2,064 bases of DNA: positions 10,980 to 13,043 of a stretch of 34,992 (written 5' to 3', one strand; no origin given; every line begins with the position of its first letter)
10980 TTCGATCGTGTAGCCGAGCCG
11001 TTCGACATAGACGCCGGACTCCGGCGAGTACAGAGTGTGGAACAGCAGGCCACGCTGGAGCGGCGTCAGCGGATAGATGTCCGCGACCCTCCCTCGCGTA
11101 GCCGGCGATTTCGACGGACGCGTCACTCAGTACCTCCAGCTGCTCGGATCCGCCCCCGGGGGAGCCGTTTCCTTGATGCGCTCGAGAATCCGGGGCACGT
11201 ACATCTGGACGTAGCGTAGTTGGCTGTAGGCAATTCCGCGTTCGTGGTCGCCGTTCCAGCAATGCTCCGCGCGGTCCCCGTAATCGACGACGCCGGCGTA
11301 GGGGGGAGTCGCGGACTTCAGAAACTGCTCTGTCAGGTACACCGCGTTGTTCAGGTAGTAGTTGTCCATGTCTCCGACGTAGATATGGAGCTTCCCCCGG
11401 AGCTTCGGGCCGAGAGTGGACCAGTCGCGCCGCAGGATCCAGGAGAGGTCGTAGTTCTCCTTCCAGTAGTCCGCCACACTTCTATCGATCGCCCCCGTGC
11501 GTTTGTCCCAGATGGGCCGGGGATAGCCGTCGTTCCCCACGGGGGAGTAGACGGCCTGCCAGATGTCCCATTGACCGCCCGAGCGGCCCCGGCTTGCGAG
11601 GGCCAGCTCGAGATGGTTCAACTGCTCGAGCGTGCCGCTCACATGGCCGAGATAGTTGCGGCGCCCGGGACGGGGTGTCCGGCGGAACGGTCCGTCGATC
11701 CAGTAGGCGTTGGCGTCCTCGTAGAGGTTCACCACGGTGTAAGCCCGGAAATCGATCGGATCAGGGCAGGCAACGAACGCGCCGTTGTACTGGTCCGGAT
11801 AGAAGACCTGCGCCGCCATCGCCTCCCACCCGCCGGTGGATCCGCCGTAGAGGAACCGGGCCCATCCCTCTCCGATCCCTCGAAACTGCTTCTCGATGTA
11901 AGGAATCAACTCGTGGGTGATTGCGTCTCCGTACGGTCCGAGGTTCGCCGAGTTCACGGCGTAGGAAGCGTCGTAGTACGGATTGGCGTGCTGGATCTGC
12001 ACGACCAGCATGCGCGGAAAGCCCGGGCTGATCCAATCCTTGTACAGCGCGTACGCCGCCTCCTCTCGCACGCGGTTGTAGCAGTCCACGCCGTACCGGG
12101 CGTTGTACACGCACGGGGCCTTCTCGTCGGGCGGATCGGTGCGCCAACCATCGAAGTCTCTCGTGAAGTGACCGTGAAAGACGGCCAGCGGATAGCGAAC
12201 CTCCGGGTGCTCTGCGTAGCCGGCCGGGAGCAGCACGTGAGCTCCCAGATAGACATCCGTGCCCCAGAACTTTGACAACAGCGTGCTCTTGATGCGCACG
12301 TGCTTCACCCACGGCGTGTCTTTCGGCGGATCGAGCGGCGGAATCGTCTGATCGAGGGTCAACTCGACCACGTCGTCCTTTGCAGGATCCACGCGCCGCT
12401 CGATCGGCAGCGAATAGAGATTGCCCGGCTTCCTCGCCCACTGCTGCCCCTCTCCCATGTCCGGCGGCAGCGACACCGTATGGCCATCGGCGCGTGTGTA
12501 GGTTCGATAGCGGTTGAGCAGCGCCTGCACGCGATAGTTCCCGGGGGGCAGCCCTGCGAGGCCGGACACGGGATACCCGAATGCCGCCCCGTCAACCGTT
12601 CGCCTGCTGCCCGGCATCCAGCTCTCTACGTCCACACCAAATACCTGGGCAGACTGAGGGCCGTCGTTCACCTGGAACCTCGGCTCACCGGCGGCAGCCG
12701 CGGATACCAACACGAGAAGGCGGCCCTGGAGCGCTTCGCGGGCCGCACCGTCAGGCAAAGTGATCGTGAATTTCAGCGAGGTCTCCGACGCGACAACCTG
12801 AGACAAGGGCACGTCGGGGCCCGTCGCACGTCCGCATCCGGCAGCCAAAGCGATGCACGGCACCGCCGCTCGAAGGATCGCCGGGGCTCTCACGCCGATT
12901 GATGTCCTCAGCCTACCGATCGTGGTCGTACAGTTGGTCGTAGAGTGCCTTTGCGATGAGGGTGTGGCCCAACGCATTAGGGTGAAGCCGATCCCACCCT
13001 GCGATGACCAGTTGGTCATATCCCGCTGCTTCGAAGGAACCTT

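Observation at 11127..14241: Pair of predicted extracytoplasmic serine hydrolases embedded in the synthetase operon at a split E|C linker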

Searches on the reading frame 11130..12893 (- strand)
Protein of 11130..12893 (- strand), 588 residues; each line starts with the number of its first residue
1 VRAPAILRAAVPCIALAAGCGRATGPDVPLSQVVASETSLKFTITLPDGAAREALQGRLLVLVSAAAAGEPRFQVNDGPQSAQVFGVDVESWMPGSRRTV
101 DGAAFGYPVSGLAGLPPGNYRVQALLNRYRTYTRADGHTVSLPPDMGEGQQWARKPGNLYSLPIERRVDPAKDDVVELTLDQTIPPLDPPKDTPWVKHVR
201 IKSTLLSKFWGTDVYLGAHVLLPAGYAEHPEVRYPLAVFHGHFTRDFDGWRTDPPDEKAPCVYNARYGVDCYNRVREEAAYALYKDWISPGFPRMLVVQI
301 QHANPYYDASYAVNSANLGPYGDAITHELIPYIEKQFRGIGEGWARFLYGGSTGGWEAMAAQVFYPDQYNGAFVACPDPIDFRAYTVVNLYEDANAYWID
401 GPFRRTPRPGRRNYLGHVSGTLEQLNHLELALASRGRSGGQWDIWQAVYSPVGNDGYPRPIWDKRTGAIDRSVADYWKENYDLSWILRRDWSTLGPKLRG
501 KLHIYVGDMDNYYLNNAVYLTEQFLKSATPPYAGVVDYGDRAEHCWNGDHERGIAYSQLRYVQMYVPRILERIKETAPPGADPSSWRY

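Call 8: search_protein_families(library=pfam, proteins=[window:11130-12893:-], max_evalue=0.01)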
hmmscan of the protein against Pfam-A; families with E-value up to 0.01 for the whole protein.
window:11130-12893:- (588 aa): 2 families
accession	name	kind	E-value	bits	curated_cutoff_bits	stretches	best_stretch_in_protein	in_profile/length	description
PF00756.26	Esterase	-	1.1e-05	25.8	22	1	321-376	94-147/251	Putative esterase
PF07519.17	Tannase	-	0.0033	16.8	29.8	1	347-377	121-151/490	Tannase and feruloyl esterase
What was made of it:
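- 11127..12893 (-): Lipoprotein esterase-like protein (EST), 588 aa including the stop codon. PF00756 at 25.8 bits over residues 321-376 (call 8).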

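Call 9: search_protein_families(library=ncbifam, proteins=[window:11130-12893:-], max_evalue=0.01)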
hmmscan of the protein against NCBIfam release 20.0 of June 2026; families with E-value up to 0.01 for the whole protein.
window:11130-12893:- (588 aa): 1 family
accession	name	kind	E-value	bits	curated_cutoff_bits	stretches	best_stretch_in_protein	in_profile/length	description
NF058612.1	GTNG0744Estse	equivalog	0.0019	18.1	450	1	310-370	87-147/242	GTNG_0744 family esterase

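Call 12: find_homologous_proteins(query=window:11130-12893:-, max_evalue=0.00001)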
Query window:11130-12893:- (588 aa): 8000 proteins with E <= 0.00001 among 8000 candidates; the best 120 are listed.
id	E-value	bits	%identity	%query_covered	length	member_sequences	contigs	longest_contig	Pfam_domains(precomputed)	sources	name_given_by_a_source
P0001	0.0e+0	1398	100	100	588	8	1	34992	PF00756.27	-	-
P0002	0.0e+0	1196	85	99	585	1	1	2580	PF00756.27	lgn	-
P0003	0.0e+0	1196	86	99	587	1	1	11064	-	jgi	jgi:hypothetical protein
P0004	0.0e+0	1188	85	100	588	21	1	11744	-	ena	-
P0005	0.0e+0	1172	84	97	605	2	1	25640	-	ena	-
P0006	0.0e+0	1172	84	100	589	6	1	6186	PF00756.27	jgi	jgi:putative esterase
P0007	0.0e+0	1170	83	99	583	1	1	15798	-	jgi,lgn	-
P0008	0.0e+0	1167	84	100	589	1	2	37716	-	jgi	jgi:hypothetical protein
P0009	0.0e+0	1156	86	95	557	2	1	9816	-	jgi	jgi:hypothetical protein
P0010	0.0e+0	1088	78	98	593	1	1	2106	-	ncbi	-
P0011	4.0e-297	1005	75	94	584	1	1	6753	-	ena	-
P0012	5.0e-295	998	71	98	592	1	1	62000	-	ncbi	-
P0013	1.2e-284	964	72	94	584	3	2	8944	-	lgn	-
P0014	7.3e-284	961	72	93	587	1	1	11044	-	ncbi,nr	ncbi:MAG: hypothetical protein KC645_11280 [Gemmatimonadetes bacterium]|nr:hypothetical protein [Gem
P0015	1.2e-283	961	72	93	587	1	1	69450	-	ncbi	ncbi:MAG: hypothetical protein R3E98_19495 [Gemmatimonadota bacterium]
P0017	3.6e-282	956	73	91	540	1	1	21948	PF00756.27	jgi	-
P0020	1.5e-277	940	68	99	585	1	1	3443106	-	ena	-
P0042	1.4e-263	894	66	93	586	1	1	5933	PF00756.27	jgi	-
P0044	3.0e-263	893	63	100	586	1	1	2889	PF00756.27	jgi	jgi:hypothetical protein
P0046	4.4e-263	893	65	95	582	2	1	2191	PF00756.27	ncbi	-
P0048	1.3e-262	891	64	99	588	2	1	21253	PF00756.27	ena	-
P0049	1.4e-262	891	66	93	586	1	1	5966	PF00756.27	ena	-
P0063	2.2e-261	887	66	94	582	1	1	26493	PF00756.27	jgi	jgi:hypothetical protein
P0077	1.0e-259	881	63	100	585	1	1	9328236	PF00756.27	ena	-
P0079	1.6e-259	881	62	99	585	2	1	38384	PF00756.27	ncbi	-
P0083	2.4e-259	880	67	93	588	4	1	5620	PF00756.27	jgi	jgi:hypothetical protein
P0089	6.1e-259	879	64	95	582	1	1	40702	PF00756.27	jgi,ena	-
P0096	1.8e-258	877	62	99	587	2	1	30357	PF00756.27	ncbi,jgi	jgi:hypothetical protein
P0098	1.9e-258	877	63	95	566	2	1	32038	PF00756.27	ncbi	ncbi:MAG: alpha/beta hydrolase-fold protein [bacterium]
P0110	8.9e-258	875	62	99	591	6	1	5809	PF00756.27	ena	-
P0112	1.4e-257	874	64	94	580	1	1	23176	PF00756.27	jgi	jgi:hypothetical protein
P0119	3.5e-257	873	64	94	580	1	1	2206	PF00756.27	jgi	jgi:hypothetical protein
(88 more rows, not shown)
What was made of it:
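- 11127..12893 (-): More than 8000 homologues (call 12).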

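Call 13: find_encoding_contigs(protein=P0008, flank=10000, max_places=3)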
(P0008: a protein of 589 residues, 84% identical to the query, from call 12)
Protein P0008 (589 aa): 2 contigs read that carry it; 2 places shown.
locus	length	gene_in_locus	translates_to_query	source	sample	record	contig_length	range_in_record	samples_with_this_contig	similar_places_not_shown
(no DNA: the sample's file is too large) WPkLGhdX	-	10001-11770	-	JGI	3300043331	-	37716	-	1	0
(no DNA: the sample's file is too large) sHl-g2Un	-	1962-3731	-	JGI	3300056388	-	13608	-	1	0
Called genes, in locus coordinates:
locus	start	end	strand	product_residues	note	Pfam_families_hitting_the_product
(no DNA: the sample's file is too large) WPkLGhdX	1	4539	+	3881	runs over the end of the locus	PF00550:PP-binding, PF00668:Condensation, PF00501:AMP-binding, PF13193:AMP-binding_C, PF00550:PP-binding, PF00668:Condensation, PF00550:PP-binding, PF00668:Condensation, +4 more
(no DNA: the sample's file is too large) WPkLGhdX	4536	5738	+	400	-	PF04311:DUF459 (faint), PF00657:Lipase_GDSL (faint), PF13472:Lipase_GDSL_2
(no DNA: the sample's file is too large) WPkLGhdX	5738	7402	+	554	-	-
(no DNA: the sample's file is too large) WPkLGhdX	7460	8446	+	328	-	PF07611:DUF1574 (faint), PF13472:Lipase_GDSL_2 (faint)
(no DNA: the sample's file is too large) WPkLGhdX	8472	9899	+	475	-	PF03062:MBOAT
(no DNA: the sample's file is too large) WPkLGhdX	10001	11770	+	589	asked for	-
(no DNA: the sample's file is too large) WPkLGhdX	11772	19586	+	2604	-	PF00668:Condensation, PF00501:AMP-binding, PF13193:AMP-binding_C, PF00550:PP-binding, PF00668:Condensation, PF00501:AMP-binding, PF13193:AMP-binding_C, PF00550:PP-binding, +1 more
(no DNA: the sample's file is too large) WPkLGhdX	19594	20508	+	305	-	?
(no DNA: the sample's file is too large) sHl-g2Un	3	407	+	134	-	?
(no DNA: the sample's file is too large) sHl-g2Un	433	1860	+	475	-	PF03062:MBOAT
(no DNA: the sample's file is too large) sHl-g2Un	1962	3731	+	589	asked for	-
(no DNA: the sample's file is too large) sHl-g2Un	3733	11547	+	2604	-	PF00668:Condensation, PF00501:AMP-binding, PF13193:AMP-binding_C, PF00550:PP-binding, PF00668:Condensation, PF00501:AMP-binding, PF13193:AMP-binding_C, PF00550:PP-binding, +1 more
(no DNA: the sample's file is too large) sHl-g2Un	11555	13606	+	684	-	?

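Call 14: find_encoding_contigs(protein=P0005, flank=10000, max_places=3)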
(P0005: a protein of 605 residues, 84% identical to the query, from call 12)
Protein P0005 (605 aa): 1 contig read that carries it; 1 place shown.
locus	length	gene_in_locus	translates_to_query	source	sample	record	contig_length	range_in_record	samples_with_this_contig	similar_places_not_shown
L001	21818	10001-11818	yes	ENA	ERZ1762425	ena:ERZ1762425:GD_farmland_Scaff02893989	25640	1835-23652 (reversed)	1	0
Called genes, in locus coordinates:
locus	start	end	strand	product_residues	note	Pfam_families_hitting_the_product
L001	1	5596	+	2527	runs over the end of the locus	?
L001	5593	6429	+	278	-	-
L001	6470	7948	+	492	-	-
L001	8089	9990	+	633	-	PF13522:GATase_6, PF13537:GATase_7, PF00733:Asn_synthase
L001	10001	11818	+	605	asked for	-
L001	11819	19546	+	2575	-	PF00668:Condensation, PF00501:AMP-binding, PF13193:AMP-binding_C, PF00550:PP-binding, PF00109:ketoacyl-synt, PF02801:Ketoacyl-synt_C, PF16197:KAsynt_C_assoc, PF22336:RhiE-like_linker, +8 more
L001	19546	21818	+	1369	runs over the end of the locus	?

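Call 16: find_encoding_contigs(protein=P0020, flank=8000, max_places=2)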
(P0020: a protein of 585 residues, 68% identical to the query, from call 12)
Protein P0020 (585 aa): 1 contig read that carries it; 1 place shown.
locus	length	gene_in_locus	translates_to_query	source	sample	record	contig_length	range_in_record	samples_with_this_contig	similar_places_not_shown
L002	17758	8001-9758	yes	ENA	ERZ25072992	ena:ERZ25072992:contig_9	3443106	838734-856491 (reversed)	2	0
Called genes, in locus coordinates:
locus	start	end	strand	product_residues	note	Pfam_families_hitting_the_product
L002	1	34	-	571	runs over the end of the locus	PF00115:COX1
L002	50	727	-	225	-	PF00116:COX2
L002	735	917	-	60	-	-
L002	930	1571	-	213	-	PF00034:Cytochrom_C (weak), PF13442:Cytochrome_CBB3 (faint), PF00034:Cytochrom_C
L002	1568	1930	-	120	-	-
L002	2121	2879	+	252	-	PF08713:DNA_alkylation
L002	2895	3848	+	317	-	PF00144:Beta-lactamase, PF13354:Beta-lactamase2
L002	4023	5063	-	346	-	PF02630:SCO1-SenC, PF04314:LpqE-like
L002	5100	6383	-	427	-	PF00155:Aminotran_1_2 (weak), PF00266:Aminotran_5, PF22580:KYNU_C (weak)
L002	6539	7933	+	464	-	PF00282:Pyridoxal_deC, PF00266:Aminotran_5 (weak)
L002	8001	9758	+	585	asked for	-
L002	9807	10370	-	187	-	-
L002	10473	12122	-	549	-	PF01019:G_glu_transpept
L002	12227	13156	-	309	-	PF12725:DUF3810 (weak)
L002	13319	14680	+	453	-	PF00069:Pkinase, PF07714:PK_Tyr_Ser-Thr, PF24460:DUF7575 (faint), PF12773:DZR (weak)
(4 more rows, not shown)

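Call 17: find_encoding_contigs(protein=P0015, flank=8000, max_places=2)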
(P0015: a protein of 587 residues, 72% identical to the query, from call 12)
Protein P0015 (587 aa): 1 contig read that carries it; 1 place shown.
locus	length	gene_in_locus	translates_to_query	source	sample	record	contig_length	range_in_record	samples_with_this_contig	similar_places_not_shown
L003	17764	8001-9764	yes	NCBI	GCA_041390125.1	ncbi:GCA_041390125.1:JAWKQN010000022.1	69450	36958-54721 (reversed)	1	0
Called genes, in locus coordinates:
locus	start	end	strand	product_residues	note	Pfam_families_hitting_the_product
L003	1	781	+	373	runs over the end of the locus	PF01381:HTH_3, PF12844:HTH_19 (weak), PF13443:HTH_26 (faint), PF13560:HTH_31, PF03466:LysR_substrate (faint), PF13531:SBP_bac_11, PF12727:PBP_like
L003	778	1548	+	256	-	PF13531:SBP_bac_11, PF01547:SBP_bac_1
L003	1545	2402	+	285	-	PF00528:BPD_transp_1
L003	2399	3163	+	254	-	PF00005:ABC_tran, PF13304:AAA_21 (weak)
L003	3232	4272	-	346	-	PF02630:SCO1-SenC, PF04314:LpqE-like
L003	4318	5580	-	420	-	PF00266:Aminotran_5, PF00155:Aminotran_1_2 (weak)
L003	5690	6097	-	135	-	PF01894:YjbQ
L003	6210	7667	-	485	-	PF01435:Peptidase_M48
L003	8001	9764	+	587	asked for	-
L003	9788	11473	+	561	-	PF04389:Peptidase_M28, PF01546:Peptidase_M20 (faint)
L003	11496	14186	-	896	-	PF00069:Pkinase, PF07714:PK_Tyr_Ser-Thr, PF03109:ABC1, PF13424:TPR_12, PF13374:TPR_10, PF13424:TPR_12, PF13424:TPR_12, PF13424:TPR_12, +16 more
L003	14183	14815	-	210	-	PF07638:Sigma70_ECF, PF08281:Sigma70_r4_2 (faint), PF04545:Sigma70_r4 (weak)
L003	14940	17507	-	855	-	PF02368:Big_2, PF26918:Ig_Eae (weak), PF07715:Plug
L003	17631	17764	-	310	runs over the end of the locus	-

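Call 18: search_solved_structures(query=window:11130-12893:-, max_evalue=1, show_alignments=2)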
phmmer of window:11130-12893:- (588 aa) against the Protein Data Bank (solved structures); distinct sequences matched with E-value up to 1: 8.
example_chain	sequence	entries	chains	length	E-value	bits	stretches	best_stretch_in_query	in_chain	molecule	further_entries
8z91_A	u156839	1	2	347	1.9e-05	26.5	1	282-378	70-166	Esterase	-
7xrt_A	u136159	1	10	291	0.055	15.1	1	320-369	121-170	Ferulic acid esterase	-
4p69_A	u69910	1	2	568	0.067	14.8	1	448-567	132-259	Isocitrate dehydrogenase kinase/phosphatase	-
3eps_A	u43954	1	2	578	0.069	14.8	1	448-567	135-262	Isocitrate dehydrogenase kinase/phosphatase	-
3lc6_A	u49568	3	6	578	0.069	14.8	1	448-567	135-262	Isocitrate dehydrogenase kinase/phosphatase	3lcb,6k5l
7b5v_A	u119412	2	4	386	0.14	13.8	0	325-366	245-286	Carbohydrate Esterase family 1 protein with an N-terminal carbohydrate binding module fami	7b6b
7xrv_A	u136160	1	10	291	0.15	13.7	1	320-369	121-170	Ferulic acid esterase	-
5vol_A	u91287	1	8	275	0.48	12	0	327-359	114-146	Putative esterase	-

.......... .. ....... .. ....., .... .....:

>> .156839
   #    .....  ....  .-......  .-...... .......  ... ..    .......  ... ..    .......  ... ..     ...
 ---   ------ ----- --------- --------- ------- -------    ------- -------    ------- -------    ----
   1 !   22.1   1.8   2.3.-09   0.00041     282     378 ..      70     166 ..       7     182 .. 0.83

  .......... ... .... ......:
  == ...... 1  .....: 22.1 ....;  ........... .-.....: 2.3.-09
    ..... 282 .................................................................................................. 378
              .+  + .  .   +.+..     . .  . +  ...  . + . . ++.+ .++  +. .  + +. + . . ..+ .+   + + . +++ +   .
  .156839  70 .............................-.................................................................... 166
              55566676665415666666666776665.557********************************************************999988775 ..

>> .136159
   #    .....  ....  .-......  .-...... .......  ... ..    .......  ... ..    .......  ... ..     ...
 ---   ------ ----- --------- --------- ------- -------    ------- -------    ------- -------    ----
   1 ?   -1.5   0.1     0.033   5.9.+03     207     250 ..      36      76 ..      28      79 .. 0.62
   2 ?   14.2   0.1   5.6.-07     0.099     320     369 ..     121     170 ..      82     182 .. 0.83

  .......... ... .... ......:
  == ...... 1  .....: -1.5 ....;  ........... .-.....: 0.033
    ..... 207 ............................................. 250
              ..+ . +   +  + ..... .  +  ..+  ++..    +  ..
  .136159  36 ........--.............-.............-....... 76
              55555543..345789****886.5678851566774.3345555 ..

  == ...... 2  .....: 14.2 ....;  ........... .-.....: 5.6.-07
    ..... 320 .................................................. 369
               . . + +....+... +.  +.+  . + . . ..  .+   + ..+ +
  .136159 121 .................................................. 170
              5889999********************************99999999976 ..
